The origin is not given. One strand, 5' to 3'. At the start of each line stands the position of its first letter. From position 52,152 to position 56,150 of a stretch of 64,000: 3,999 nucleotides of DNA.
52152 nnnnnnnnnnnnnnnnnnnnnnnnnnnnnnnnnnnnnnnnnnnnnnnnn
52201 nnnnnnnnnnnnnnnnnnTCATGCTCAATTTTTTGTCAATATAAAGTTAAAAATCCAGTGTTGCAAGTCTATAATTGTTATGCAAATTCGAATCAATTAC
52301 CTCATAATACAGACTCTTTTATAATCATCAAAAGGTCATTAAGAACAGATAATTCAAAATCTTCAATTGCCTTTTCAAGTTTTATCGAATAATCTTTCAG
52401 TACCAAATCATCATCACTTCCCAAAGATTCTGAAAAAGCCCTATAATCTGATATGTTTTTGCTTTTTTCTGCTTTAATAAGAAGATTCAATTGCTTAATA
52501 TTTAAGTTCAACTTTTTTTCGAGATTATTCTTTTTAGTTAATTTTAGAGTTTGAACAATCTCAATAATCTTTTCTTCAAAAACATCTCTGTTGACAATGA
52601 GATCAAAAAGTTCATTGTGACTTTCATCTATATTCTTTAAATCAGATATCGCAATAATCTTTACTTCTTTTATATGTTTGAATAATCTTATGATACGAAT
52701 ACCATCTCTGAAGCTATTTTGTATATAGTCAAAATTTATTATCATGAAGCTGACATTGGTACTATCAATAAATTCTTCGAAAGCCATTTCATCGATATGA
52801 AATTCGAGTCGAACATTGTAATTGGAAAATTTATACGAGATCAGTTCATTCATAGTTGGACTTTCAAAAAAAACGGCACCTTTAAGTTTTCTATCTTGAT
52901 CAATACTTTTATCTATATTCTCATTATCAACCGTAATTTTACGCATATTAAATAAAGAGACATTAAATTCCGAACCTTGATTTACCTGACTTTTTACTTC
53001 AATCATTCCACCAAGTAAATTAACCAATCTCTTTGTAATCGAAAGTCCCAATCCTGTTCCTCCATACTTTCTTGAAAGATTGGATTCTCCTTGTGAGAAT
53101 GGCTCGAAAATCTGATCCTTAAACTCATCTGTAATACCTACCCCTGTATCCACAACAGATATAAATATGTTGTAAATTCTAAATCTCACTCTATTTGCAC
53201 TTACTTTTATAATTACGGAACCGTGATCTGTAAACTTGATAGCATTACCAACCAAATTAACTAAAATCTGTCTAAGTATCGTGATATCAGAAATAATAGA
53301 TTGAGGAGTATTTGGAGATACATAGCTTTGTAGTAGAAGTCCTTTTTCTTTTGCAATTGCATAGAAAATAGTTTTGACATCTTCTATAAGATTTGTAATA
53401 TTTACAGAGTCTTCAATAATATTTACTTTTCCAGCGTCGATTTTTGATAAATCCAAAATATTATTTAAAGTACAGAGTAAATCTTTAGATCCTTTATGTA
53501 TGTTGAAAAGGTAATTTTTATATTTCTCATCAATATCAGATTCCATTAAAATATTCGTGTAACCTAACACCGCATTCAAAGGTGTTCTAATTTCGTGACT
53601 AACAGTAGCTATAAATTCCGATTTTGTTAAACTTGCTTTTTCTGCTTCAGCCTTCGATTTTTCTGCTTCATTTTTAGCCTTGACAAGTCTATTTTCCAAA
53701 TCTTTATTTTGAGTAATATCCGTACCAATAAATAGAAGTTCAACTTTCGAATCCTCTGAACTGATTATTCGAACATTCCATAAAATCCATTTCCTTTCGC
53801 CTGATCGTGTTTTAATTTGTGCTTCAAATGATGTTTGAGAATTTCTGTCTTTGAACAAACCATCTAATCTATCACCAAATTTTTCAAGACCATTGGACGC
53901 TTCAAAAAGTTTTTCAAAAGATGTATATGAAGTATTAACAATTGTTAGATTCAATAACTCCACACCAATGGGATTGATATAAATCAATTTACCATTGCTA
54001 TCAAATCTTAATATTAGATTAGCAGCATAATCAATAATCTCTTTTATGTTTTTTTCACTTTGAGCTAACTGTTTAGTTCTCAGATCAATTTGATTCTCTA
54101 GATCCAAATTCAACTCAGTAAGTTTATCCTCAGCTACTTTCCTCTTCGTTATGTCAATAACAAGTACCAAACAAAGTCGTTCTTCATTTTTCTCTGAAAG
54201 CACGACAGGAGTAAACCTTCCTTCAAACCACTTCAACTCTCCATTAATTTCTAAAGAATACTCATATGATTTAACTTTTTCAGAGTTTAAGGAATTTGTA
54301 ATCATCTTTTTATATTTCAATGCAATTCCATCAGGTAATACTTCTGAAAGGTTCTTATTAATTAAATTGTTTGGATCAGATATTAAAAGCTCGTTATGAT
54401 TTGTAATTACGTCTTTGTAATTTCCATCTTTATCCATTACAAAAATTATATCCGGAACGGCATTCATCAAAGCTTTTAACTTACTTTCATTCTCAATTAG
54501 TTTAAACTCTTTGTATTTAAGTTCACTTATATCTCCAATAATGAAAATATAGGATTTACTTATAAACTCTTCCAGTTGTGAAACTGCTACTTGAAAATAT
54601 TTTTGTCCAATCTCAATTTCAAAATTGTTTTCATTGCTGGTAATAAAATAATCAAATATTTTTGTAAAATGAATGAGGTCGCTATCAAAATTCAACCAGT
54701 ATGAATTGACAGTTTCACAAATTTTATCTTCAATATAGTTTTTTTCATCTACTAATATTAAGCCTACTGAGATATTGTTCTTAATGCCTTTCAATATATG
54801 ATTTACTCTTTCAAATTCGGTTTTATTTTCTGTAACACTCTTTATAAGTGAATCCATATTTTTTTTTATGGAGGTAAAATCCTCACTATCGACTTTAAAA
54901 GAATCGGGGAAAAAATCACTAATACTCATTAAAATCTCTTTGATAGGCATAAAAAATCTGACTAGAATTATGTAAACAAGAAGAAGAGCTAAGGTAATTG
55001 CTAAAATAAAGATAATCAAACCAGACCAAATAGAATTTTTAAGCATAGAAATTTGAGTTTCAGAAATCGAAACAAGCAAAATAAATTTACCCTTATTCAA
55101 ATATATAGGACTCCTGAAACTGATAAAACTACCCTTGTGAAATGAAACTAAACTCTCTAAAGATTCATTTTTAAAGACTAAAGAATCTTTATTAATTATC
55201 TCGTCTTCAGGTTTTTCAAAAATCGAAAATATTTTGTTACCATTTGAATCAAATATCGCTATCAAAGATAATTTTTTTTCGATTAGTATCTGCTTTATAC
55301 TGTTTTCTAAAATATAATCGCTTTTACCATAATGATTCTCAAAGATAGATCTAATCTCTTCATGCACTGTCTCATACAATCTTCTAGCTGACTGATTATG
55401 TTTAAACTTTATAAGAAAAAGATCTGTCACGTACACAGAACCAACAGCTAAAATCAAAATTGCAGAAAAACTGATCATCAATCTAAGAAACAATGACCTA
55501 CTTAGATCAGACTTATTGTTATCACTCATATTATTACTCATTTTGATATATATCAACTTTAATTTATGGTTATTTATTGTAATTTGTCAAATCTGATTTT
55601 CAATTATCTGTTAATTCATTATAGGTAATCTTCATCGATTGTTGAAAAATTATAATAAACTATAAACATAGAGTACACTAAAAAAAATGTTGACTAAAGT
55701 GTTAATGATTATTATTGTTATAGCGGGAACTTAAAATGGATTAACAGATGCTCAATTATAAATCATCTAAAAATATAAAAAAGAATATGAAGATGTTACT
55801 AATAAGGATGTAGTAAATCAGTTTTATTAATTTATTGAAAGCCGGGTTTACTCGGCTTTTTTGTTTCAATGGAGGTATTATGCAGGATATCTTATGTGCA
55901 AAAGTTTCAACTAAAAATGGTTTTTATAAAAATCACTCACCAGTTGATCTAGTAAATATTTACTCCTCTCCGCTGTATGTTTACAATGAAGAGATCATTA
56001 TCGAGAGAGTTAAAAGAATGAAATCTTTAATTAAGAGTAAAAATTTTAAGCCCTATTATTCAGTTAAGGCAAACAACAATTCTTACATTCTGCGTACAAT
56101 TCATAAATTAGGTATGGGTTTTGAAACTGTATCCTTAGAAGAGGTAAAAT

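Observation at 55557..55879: Candidate attenuator in the lysA-lysC leader (terminator hairpin 8 nt before the RBS; Lys-containing 21-codon uORF)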

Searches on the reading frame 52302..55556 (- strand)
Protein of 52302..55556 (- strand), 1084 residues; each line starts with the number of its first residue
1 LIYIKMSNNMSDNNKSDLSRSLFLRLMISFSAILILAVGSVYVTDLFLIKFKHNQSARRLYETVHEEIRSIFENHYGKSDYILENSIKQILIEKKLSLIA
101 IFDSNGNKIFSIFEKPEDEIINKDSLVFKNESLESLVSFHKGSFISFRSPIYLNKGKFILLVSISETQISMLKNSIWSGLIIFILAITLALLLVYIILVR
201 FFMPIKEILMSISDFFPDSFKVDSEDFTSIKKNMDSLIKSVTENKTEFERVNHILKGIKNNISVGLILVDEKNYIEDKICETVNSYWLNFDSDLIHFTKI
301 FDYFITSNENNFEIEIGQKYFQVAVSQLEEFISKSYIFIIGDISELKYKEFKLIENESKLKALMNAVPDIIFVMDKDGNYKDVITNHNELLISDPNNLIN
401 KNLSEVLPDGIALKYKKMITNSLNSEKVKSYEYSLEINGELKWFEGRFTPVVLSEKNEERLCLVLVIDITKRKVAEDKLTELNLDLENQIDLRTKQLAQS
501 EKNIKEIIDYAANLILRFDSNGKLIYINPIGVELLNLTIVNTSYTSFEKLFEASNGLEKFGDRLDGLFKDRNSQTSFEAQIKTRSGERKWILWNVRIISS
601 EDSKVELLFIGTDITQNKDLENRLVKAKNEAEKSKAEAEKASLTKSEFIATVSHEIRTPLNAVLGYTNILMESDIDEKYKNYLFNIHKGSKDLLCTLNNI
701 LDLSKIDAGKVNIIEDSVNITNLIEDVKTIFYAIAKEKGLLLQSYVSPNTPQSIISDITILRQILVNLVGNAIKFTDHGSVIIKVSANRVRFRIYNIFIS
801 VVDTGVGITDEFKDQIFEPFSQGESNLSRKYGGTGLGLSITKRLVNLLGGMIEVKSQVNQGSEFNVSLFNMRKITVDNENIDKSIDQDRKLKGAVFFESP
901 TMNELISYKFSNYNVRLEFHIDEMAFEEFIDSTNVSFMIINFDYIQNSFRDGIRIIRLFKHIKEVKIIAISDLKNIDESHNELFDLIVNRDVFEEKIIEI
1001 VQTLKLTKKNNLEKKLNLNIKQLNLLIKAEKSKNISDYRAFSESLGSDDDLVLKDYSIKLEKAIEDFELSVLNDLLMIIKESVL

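Call 6: search_protein_families(library=pfam, proteins=[window:52302-55556:-])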
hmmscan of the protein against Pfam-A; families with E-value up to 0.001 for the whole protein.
window:52302-55556:- (1084 aa): 5 families
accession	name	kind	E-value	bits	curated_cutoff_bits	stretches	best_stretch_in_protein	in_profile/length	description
PF02518.31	HATPase_c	-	1.6e-24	86.9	26.4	1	757-868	2-107/111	Histidine kinase-, DNA gyrase B-, and HSP90-like ATPase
PF00512.31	HisKA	-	9.4e-17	61.3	26.9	1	645-709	2-66/66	His Kinase A (phospho-acceptor) domain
PF08448.16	PAS_4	-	2.1e-10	41.2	23.1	1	365-473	2-109/110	PAS fold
PF00989.32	PAS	-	1.9e-09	38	22.6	0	360-464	3-109/113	PAS fold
PF13426.13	PAS_9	-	1.6e-08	35.2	27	0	368-471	1-103/103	PAS domain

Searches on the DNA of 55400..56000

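Call 4: search_rna_families(source=window, start=55400, end=56000, threshold=evalue, max_evalue=10, show_alignments=3)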
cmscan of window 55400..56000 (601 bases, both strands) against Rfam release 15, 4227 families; matches with E-value up to 10: 8.
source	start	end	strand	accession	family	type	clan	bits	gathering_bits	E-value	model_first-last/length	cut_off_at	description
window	55476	55548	-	RF00352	snoR21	Gene; snRNA; snoRNA; CD-box;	-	25.1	45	0.45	1-82/82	no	Small nucleolar RNA R21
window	55833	55860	-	RF00617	cHP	Cis-reg;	CL00129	21.3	40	0.08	17-43/45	no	Flavivirus capsid hairpin cHP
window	55454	55528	-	RF02308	TtnuCD34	Gene; snRNA; snoRNA; CD-box;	-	20.1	80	0.36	1-64/64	no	Tetrahymena snoRNA TtnuCD34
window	55404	55483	-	RF02732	JA04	Gene; sRNA;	-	19.8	81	3.1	1-81/81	no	Aggregatibacter sRNA JA04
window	55775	55870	+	RF00558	L20_leader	Cis-reg; leader;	-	18.8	58.7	0.42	1-127/127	no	Ribosomal protein L20 leader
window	55599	55657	-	RF02286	TtnuCD9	Gene; snRNA; snoRNA; CD-box;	-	18.7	70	7.1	1-55/55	no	Tetrahymena snoRNA TtnuCD9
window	55914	55959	+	RF00032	Histone3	Cis-reg;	-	17.8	34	0.05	1-46/46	no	Histone 3' UTR stem-loop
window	55832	55928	+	RF01858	RsaF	Gene; sRNA;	-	15.5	60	4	1-119/119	no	RNA Staph. aureus F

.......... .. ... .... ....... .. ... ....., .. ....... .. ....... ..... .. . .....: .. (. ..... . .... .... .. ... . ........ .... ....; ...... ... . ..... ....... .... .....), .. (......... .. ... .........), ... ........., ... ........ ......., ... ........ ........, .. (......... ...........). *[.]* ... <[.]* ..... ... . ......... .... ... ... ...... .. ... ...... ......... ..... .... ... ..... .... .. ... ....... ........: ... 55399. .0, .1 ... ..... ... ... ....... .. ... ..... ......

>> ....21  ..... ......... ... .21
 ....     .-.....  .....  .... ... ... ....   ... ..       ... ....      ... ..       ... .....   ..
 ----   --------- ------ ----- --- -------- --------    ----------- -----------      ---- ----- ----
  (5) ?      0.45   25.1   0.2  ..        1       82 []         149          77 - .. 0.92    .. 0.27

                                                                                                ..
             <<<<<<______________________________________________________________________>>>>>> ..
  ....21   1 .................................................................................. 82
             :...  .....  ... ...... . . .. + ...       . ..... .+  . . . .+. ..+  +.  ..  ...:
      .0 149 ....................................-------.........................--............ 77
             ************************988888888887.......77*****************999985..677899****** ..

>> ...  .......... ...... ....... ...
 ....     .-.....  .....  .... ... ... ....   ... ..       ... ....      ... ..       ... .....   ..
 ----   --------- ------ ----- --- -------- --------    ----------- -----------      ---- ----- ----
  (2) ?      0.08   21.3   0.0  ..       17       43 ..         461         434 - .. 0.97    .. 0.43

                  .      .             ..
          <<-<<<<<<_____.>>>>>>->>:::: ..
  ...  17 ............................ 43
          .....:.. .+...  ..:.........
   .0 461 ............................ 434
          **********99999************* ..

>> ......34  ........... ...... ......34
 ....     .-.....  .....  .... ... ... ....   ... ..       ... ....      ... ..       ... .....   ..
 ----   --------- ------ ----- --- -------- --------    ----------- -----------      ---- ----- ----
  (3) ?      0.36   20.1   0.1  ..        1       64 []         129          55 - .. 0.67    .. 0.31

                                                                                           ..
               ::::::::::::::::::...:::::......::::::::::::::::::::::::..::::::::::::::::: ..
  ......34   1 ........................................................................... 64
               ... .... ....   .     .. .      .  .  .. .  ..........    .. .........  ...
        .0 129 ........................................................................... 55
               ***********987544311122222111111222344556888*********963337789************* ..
